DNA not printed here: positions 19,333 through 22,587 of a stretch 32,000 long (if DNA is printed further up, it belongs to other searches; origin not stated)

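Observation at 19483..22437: Unusual fusion: FG-GAP beta-propeller + 3.3 Ig-like repeats + hexahaem domain + C-terminal TM anchor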

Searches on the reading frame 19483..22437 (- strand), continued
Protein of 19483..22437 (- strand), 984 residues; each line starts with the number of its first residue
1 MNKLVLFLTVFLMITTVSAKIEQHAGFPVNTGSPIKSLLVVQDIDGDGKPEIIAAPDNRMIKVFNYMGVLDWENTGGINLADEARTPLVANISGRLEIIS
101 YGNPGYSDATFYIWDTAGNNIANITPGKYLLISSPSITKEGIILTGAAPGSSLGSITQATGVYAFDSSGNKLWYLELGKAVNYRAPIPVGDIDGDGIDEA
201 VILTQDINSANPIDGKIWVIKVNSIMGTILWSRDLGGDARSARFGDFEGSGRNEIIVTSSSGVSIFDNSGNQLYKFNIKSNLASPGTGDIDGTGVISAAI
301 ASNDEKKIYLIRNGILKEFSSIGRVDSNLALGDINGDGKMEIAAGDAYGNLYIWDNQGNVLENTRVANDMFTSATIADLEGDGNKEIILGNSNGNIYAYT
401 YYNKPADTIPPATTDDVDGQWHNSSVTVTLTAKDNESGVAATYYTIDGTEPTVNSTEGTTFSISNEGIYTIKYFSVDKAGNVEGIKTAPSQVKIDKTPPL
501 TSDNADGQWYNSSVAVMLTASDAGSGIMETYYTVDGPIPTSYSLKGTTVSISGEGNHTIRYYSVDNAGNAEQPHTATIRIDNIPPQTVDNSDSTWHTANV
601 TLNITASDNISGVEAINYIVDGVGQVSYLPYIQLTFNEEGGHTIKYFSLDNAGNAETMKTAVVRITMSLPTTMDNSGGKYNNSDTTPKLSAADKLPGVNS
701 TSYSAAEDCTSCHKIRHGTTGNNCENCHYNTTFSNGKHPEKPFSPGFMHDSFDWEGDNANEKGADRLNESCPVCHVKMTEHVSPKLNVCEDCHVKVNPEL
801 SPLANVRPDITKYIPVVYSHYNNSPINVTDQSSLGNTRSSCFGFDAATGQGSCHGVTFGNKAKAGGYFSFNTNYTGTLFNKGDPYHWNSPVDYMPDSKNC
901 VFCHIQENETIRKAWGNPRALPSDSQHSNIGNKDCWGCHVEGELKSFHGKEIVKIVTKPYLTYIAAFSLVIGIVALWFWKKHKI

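Call 40: predict_structure(alignment_id=A1)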
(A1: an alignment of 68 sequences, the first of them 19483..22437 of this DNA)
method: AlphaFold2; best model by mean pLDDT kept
length: 984 residues; sequences in the alignment: 68
mean_pLDDT: 77.4   pTM: 0.54
mean pLDDT of the five models: 77.4, 76.0, 76.0, 75.7, 74.8
residues with pLDDT >= 90: 498; 70-90: 163; 50-70: 124; < 50: 199
segments of 3 or more residues with pLDDT < 50: 13-17, 667-708, 710-734, 736-747, 749-771, 780-784, 821-844, 849-851, 868-889, 937-959
pLDDT, mean of each block of 10 residues (from residue 1): 65 55 96 95 97 90 98 92 91 95 90 97 95 96 96 90 97 97 96 96 92 94 98 95 95 96 97 97 95 95 96 95 95 94 97 95 95 97 95 97 76 94 95 90 96 95 95 91 94 94 90 91 92 92 91 90 94 92 85 78 86 86 81 82 84 82 56 27 27 26 38 41 44 45 44 42 42 52 51 63 58 56 44 41 48 52 50 37 40 52 60 55 52 49 42 39 77 87 60
secondary structure, 60 per line:
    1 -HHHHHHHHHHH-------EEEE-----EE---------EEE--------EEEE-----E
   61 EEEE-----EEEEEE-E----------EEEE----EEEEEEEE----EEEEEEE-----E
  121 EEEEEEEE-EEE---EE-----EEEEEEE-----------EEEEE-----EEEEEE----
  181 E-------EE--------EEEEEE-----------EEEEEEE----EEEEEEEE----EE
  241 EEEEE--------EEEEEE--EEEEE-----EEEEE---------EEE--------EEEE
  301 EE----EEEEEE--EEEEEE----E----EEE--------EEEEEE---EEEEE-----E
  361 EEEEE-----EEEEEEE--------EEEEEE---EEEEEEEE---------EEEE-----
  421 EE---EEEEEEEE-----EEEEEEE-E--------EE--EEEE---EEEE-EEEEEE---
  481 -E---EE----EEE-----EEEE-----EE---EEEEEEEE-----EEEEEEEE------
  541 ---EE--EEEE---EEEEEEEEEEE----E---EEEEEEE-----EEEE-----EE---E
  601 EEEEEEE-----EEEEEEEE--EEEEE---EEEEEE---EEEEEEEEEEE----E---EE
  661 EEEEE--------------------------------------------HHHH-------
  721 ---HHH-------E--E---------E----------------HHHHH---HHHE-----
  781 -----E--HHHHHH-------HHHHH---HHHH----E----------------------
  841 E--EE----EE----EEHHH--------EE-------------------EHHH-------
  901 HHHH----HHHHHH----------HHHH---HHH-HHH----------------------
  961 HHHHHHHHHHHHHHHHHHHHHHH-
elements in order (helices of 4 or more, strands of 3 or more residues): H2-12 E20-23 E40-42 E51-54 E60-64 E70-75 E88-91 E96-103 E108-114 E120-128 E130-132 E143-149 E161-165 E171-176 E199-204 E216-222 E227-234 E239-245 E254-259 E262-266 E272-276 E286-288 E297-302 E307-312 E315-320 E330-332 E341-346 E350-354 E360-365 E371-377 E386-391 E395-402 E412-415 E426-433 E439-445 E460-463 E467-470 E472-477 E492-494 E500-503 E514-521 E527-534 E548-551 E555-565 E574-580 E586-589 E600-607 E613-620 E623-627 E631-636 E640-650 E659-665 H710-713 H764-768 H789-794 H802-806 H810-813 H901-904 H909-914 H925-928 H961-983

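Call 42: fold_search(model_id=the predicted structure, library=pdb)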
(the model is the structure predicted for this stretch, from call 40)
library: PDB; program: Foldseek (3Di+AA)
matches with E <= 10: 1842; with E <= 0.001: 871
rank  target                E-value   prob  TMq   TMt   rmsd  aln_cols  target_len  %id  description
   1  6tjh_A                1.6e-17  1.00  0.28  0.68   6.2       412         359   20  Crystal structure of the computationally designed Cake9 protein (released 2020-05-06)
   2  6tji_A                1.7e-17  1.00  0.28  0.67   6.7       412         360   19  Crystal structure of the computationally designed Cake10 protein (released 2020-05-06)
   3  6tjg                  3.4e-17  1.00  0.29  0.84   3.6       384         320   18  Crystal structure of the computationally designed Cake8 protein (released 2020-05-06)
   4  6voa_B                7.1e-16  1.00  0.25  0.39  23.3       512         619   12  Cryo-EM structure of the BBSome-ARL6 complex (released 2020-06-24)
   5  6vbu_2                1.1e-15  1.00  0.25  0.36  37.1       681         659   12  Structure of the bovine BBSome complex (released 2020-01-29)
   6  6fg9_A                3.1e-15  1.00  0.20  0.21  42.9       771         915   11  Mouse SORCS2 ectodomain (sortilin related VPS10 domain containing receptor 2) (released 2018-08-01)
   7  6fg9_B                3.8e-15  1.00  0.19  0.20  42.8       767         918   10  Mouse SORCS2 ectodomain (sortilin related VPS10 domain containing receptor 2) (released 2018-08-01)
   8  8prj                  4.2e-14  1.00  0.27  0.79   3.2       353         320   20  The structure of v31Bagel8 (released 2024-07-24)
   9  6vbv_7                3.7e-13  1.00  0.24  0.32  32.8       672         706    9  Structure of the bovine BBSome:ARL6:GTP complex (released 2020-01-29)
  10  4a2m_C                5.0e-13  1.00  0.13  0.17  48.7       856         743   11  Structure of the periplasmic domain of the heparin and heparan sulphate sensing hybrid two component system BT4663 in  (released 2012-05-02)
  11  2ymu_A                5.9e-13  1.00  0.13  0.19  26.5       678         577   13  Structure of a highly repetitive propeller structure (released 2012-10-17)
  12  4a2m_B                8.4e-13  1.00  0.14  0.17  49.2       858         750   11  Structure of the periplasmic domain of the heparin and heparan sulphate sensing hybrid two component system BT4663 in  (released 2012-05-02)
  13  6vbu_9                9.8e-13  1.00  0.26  0.33  24.1       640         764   10  Structure of the bovine BBSome complex (released 2020-01-29)
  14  4a2m_A                1.0e-12  1.00  0.14  0.17  48.7       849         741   12  Structure of the periplasmic domain of the heparin and heparan sulphate sensing hybrid two component system BT4663 in  (released 2012-05-02)
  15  6ffy_A                1.2e-12  1.00  0.16  0.17  41.3       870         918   10  Structure of the mouse SorCS2-NGF complex (released 2018-08-01)
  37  1l0q_A                5.5e-12  1.00  0.21  0.47  30.4       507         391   13  Tandem YVTN beta-propeller and PKD domains from an archaeal surface layer protein (released 2002-11-06)
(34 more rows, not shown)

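Call 47: list_cluster_members(proteins=[window:19486-22437:-, P0001])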
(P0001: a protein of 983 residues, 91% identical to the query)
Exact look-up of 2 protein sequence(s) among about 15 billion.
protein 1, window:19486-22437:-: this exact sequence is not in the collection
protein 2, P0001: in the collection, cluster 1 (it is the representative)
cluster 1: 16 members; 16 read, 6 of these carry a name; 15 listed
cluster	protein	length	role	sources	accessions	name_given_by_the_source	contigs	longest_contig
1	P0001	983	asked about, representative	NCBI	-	-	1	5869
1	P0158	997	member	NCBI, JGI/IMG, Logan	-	hypothetical protein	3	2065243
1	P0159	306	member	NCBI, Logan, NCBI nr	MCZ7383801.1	MAG: hypothetical protein O8C63_03525 [Candidatus Methanoperedens sp.] | hypothetical protein [Candidatus Methanoperedens sp.]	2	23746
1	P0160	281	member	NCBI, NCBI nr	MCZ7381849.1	MAG: hypothetical protein O8C64_09850 [Candidatus Methanoperedens sp.] | hypothetical protein [Candidatus Methanoperedens sp.]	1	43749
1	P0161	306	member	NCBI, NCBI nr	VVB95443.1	Cytochrome c7 c [uncultured archaeon]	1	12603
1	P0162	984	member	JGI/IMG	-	hypothetical protein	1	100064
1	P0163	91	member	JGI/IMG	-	hypothetical protein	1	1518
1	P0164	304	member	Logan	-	-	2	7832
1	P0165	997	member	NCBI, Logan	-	-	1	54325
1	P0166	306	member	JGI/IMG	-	-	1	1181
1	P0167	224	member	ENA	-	-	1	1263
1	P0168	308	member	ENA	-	-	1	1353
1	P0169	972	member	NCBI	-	-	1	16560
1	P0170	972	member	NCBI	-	-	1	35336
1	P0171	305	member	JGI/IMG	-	-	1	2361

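Call 57: find_encoding_contigs(protein=P0040, flank=8000, max_places=1)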
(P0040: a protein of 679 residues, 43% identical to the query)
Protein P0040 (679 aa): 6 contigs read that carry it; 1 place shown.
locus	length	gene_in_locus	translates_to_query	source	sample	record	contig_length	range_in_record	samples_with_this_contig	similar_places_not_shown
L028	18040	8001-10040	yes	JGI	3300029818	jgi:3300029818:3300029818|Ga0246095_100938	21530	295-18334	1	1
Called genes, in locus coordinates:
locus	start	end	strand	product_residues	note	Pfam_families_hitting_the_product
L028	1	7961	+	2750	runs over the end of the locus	?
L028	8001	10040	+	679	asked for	PF01839:FG-GAP (faint), PF13517:FG-GAP_3 (weak), PF15907:Itfg2 (faint), PF25292:Beta-prop_CGLA (faint), PF13517:FG-GAP_3 (weak), PF13290:CHB_HEX_C_1, PF13287:Fn3_assoc (weak)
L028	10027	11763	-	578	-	PF02518:HATPase_c (weak), PF13589:HATPase_c_3, PF01119:DNA_mis_repair, PF08676:MutL_C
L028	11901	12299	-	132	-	PF02537:CRCB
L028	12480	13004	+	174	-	PF00160:Pro_isomerase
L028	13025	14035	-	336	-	PF04015:DUF362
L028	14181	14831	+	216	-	-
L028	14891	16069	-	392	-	PF18895:T4SS_pilin (weak)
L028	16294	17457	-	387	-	PF06728:PIG-U, PF09594:GT87 (weak), PF13231:PMT_2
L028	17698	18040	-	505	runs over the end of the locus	PF00199:Catalase, PF06628:Catalase-rel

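Call 58: find_encoding_contigs(protein=P0015, flank=8000, max_places=1)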
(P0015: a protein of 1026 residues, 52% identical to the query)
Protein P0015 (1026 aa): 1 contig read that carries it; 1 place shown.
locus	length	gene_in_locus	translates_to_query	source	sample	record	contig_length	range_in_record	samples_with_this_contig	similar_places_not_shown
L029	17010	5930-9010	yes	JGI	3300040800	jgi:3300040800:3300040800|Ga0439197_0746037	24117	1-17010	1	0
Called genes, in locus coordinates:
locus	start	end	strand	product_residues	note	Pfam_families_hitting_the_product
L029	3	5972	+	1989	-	?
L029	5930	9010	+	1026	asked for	PF01839:FG-GAP (faint), PF13517:FG-GAP_3 (weak), PF14783:BBS2_Mid (faint), PF15907:Itfg2 (faint), PF25292:Beta-prop_CGLA (faint), PF19077:Big_13 (faint), PF13517:FG-GAP_3 (weak), PF13290:CHB_HEX_C_1 (faint)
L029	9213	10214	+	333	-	PF13610:DDE_Tnp_IS240, PF13683:rve_3 (weak)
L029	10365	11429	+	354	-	PF04055:Radical_SAM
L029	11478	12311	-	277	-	PF10899:AbiGi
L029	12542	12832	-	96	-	PF04014:MazE_antitoxin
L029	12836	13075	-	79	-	-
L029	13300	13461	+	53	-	PF04014:MazE_antitoxin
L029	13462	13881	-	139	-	PF01886:DUF61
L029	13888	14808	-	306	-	PF01916:DS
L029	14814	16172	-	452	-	PF27274:CfbE_C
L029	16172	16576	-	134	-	PF06180:CbiK (weak), PF01903:CbiX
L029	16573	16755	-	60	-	-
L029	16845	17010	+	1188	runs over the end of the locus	PF00400:WD40, PF23381:Beta-prop_IFT122_1st, PF23409:Beta-prop_EML, PF23414:Beta-prop_EML_2, PF24105:Beta-prop_CAF1B_HIR1, PF24780:WD40_MABP1-WDR62_1st, PF24782:WD40_MABP1-WDR62_2nd, PF24805:EIF3I, +50 more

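Call 59: find_encoding_contigs(protein=P0033, flank=8000, max_places=1)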
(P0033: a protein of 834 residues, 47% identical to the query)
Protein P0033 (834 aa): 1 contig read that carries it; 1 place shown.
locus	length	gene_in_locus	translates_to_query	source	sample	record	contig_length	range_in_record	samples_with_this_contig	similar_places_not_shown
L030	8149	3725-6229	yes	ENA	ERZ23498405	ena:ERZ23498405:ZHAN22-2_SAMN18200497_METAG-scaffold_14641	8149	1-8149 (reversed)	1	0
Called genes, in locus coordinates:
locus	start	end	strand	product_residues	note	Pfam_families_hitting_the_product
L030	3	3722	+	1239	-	?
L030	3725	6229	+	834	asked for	PF01839:FG-GAP (faint), PF14783:BBS2_Mid (faint), PF25292:Beta-prop_CGLA (faint), PF13517:FG-GAP_3 (weak), PF00801:PKD (weak), PF18911:PKD_4 (faint), PF22352:K319L-like_PKD (faint), PF00404:Dockerin_1 (weak)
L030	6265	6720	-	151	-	PF13404:HTH_AsnC-type, PF13412:HTH_24 (weak), PF22451:NirdL-like_HTH, PF17805:AsnC_trans_reg2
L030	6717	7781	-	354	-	PF04055:Radical_SAM, PF13353:Fer4_12 (weak), PF13186:SPASM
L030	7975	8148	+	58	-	?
